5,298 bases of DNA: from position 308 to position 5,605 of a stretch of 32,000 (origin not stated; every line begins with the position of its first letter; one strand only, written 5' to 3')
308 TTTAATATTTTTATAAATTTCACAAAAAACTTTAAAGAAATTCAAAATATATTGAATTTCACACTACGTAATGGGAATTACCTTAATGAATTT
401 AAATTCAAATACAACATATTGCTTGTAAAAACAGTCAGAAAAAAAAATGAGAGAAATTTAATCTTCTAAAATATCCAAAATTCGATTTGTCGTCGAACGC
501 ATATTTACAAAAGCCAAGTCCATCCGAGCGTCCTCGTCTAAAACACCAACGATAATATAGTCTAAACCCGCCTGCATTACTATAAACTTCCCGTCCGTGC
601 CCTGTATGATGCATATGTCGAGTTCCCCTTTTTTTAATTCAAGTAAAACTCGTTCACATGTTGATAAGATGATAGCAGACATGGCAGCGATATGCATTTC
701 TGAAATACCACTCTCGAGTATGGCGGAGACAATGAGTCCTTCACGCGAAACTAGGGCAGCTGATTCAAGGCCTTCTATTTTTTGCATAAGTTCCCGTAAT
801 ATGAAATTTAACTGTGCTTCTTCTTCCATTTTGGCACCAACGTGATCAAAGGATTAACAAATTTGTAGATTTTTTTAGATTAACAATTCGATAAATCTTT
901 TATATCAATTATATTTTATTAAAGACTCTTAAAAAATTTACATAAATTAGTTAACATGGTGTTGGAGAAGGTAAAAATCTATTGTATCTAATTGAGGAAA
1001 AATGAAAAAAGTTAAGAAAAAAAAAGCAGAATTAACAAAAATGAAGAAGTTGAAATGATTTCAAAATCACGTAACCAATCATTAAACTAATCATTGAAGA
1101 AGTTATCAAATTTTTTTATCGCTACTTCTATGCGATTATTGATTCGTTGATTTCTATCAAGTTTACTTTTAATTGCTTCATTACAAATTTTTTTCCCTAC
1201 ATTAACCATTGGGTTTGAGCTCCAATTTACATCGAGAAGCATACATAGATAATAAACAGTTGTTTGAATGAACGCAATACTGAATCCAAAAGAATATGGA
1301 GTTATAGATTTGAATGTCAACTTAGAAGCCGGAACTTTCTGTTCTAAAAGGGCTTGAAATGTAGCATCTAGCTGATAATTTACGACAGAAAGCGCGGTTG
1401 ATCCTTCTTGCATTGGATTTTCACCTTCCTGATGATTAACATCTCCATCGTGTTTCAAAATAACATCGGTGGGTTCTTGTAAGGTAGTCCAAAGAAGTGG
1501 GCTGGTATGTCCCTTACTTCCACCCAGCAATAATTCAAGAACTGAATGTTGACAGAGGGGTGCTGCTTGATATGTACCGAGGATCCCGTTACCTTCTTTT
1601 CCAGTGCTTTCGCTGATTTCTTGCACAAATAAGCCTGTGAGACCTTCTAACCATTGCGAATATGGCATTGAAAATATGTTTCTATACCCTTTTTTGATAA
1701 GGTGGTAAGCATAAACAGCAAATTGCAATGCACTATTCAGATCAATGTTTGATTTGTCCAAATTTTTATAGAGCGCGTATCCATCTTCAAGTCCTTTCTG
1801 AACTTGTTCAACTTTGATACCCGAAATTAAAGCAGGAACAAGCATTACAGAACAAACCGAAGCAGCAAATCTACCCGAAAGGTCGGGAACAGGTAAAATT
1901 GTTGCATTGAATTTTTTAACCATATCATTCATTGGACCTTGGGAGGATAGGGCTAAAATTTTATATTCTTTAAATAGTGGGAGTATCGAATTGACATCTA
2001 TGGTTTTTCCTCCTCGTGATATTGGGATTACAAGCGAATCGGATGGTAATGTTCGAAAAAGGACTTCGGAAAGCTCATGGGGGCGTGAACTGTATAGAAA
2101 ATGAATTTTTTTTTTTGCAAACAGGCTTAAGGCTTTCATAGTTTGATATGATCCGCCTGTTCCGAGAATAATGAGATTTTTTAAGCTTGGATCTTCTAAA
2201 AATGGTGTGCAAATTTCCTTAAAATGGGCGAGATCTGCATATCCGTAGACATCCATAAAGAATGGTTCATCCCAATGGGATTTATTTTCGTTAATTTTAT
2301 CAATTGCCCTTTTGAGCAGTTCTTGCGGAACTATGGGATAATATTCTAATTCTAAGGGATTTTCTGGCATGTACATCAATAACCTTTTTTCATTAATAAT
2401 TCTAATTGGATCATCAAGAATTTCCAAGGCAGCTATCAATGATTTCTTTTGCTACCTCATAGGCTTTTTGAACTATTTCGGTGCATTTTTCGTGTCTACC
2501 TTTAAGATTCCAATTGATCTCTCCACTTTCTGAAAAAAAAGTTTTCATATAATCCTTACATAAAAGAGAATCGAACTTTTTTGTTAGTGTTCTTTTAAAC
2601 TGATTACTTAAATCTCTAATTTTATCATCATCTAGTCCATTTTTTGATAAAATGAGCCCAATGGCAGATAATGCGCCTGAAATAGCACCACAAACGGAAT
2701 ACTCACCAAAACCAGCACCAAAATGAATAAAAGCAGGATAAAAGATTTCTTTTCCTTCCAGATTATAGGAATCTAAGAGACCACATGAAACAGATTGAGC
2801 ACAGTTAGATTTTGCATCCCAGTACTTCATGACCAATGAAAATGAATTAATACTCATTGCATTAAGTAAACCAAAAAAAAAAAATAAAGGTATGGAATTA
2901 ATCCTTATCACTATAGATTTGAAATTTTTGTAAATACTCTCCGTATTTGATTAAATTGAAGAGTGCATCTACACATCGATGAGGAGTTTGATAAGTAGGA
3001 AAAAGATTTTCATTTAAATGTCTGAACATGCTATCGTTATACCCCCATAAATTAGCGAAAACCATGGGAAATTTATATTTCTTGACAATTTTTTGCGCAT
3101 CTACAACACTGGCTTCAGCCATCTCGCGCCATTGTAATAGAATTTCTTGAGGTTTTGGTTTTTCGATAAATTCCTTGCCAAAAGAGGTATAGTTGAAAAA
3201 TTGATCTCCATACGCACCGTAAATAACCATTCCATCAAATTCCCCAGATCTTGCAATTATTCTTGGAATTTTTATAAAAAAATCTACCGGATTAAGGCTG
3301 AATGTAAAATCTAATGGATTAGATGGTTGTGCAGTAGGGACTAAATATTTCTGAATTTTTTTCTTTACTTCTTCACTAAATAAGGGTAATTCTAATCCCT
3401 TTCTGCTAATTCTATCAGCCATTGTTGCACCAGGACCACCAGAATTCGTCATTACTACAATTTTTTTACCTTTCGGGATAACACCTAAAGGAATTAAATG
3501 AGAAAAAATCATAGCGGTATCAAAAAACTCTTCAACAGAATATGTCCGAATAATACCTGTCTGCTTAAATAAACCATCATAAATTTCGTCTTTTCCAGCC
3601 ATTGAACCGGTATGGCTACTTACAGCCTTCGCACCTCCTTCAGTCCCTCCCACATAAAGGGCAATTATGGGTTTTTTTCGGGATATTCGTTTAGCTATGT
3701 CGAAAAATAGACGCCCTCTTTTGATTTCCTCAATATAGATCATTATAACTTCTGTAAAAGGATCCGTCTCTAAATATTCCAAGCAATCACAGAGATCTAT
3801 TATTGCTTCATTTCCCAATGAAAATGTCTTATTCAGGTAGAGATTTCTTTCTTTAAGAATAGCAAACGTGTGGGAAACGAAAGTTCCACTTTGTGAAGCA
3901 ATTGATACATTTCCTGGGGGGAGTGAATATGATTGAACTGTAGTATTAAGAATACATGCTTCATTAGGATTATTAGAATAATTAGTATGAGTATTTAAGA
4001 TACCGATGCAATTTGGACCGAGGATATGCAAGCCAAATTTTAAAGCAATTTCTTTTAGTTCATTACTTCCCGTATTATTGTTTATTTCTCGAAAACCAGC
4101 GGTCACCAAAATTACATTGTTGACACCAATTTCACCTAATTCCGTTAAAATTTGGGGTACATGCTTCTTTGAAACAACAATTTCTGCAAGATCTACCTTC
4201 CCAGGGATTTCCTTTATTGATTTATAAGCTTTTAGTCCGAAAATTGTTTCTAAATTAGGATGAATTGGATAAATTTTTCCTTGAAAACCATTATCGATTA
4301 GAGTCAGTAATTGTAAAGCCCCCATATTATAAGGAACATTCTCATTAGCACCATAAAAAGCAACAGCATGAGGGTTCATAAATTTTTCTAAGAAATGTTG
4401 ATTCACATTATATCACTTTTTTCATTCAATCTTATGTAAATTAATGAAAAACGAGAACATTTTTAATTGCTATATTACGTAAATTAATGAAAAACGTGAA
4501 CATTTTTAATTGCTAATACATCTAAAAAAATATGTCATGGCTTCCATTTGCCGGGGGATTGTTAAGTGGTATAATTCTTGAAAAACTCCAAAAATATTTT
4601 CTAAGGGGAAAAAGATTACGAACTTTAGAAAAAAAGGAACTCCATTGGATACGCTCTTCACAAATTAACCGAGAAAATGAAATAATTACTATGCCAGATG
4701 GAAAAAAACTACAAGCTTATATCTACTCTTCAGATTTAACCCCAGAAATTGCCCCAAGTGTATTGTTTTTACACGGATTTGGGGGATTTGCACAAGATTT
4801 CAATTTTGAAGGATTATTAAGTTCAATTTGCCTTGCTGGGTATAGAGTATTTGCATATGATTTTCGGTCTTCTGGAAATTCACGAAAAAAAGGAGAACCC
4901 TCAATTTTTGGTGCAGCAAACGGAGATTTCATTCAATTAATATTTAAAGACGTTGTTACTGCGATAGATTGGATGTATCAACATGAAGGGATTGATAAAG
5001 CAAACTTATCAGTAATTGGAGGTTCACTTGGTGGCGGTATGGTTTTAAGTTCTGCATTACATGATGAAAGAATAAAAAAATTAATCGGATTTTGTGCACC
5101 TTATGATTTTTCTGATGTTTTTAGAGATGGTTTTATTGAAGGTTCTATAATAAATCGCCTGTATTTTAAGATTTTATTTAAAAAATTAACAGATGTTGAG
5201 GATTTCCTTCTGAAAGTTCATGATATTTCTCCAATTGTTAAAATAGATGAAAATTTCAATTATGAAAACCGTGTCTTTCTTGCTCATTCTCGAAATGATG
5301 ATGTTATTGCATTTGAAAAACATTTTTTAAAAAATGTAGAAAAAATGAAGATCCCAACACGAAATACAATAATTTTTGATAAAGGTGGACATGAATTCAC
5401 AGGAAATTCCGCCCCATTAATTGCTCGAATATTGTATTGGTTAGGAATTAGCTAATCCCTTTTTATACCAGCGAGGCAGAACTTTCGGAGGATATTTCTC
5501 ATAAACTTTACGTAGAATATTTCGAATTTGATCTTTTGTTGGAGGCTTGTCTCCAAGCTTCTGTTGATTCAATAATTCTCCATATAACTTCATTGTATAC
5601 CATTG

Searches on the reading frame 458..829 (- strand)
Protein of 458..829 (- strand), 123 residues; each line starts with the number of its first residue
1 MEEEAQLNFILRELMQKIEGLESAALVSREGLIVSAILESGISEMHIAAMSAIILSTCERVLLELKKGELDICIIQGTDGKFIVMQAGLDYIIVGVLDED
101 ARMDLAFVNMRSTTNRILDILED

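Call 7: search_protein_families(library=pfam, proteins=[window:458-829:-], max_evalue=0.001)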
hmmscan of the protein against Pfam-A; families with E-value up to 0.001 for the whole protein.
window:458-829:- (123 aa): 1 family
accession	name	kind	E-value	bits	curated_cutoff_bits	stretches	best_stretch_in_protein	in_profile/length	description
PF03259.23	Robl_LC7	-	3.7e-09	36.6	23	1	12-94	6-88/91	Roadblock/LC7 domain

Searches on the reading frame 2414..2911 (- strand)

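Call 7: search_protein_families(library=pfam, proteins=[window:2414-2911:-], max_evalue=0.001)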
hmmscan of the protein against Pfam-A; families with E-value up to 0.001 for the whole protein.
window:2414-2911:- (165 aa): 1 family
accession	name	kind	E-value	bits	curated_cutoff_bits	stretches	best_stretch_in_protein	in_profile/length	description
PF09719.15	C_GCAxxG_C_C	-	1.1e-18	67.9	27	1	36-157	2-118/118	Putative redox-active protein (C_GCAxxG_C_C)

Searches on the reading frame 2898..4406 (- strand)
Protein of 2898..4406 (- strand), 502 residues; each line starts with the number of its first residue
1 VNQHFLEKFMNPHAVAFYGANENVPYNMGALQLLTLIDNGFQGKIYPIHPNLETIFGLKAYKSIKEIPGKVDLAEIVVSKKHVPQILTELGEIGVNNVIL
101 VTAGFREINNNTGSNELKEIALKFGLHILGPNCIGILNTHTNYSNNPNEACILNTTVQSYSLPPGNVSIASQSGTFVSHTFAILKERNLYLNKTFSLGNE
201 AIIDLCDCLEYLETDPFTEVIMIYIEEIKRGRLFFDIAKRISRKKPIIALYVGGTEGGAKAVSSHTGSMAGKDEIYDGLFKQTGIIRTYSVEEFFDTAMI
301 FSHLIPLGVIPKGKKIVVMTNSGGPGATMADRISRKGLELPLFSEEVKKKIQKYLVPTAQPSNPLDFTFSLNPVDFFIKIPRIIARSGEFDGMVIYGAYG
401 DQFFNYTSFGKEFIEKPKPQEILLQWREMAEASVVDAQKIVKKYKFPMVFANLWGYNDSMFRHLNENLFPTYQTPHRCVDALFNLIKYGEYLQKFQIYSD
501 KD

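Call 6: search_protein_families(library=pfam, proteins=[window:2898-4406:-], max_evalue=0.001)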
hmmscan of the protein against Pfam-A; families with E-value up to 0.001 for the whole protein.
window:2898-4406:- (502 aa): 3 families
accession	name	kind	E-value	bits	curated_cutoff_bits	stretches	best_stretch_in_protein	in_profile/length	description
PF13607.11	Succ_CoA_lig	-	3e-47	160.3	27.4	1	164-301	1-138/138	Succinyl-CoA ligase like flavodoxin domain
PF13380.12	CoA_binding_2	-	2.9e-17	63.6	22.8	1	16-138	4-115/116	CoA binding domain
PF02629.25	CoA_binding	-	1.8e-05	25.8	22.3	1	36-104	26-97/97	CoA binding domain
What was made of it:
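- AMP-forming activation of acetate would be energetically pointless for an acetate-excreting fermenter (inference; an ADP-forming acetyl-CoA-synthetase-type gene lies at 2898-4406, call 6).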

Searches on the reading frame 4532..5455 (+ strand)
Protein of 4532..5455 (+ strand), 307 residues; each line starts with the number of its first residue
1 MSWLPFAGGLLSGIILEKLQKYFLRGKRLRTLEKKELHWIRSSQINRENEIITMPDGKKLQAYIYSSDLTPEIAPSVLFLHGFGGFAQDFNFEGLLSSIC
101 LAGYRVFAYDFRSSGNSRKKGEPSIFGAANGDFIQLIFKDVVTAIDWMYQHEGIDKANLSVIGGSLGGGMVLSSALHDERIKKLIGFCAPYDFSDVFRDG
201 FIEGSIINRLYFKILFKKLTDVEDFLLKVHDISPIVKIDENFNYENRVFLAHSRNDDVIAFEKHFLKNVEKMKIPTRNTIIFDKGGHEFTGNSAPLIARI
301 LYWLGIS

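Call 6: search_protein_families(library=pfam, proteins=[window:4532-5455:+], max_evalue=0.001)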
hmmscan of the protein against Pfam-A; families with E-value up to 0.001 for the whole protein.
window:4532-5455:+ (307 aa): 7 families
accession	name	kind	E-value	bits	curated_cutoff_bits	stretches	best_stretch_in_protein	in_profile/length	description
PF00561.26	Abhydrolase_1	-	7.1e-13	49.2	25.8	1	75-193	1-109/245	alpha/beta hydrolase fold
PF00326.27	Peptidase_S9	-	1.5e-08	34.9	22.6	1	102-304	13-206/213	Prolyl oligopeptidase family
PF12146.15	Hydrolase_4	-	4.7e-08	33.1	27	1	76-190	6-110/239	Serine aminopeptidase, S33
PF12697.13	Abhydrolase_6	-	1.7e-06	29.3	26.3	1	77-186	1-90/217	Alpha/beta hydrolase family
PF05448.18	AXE1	-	3.8e-06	26.4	21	1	57-186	66-205/321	Acetyl xylan esterase (AXE1)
PF01738.24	DLH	-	7.8e-05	22.8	21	1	61-187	2-127/217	Dienelactone hydrolase family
PF07859.19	Abhydrolase_3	-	0.0008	19.7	25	0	138-177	49-91/210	alpha/beta hydrolase fold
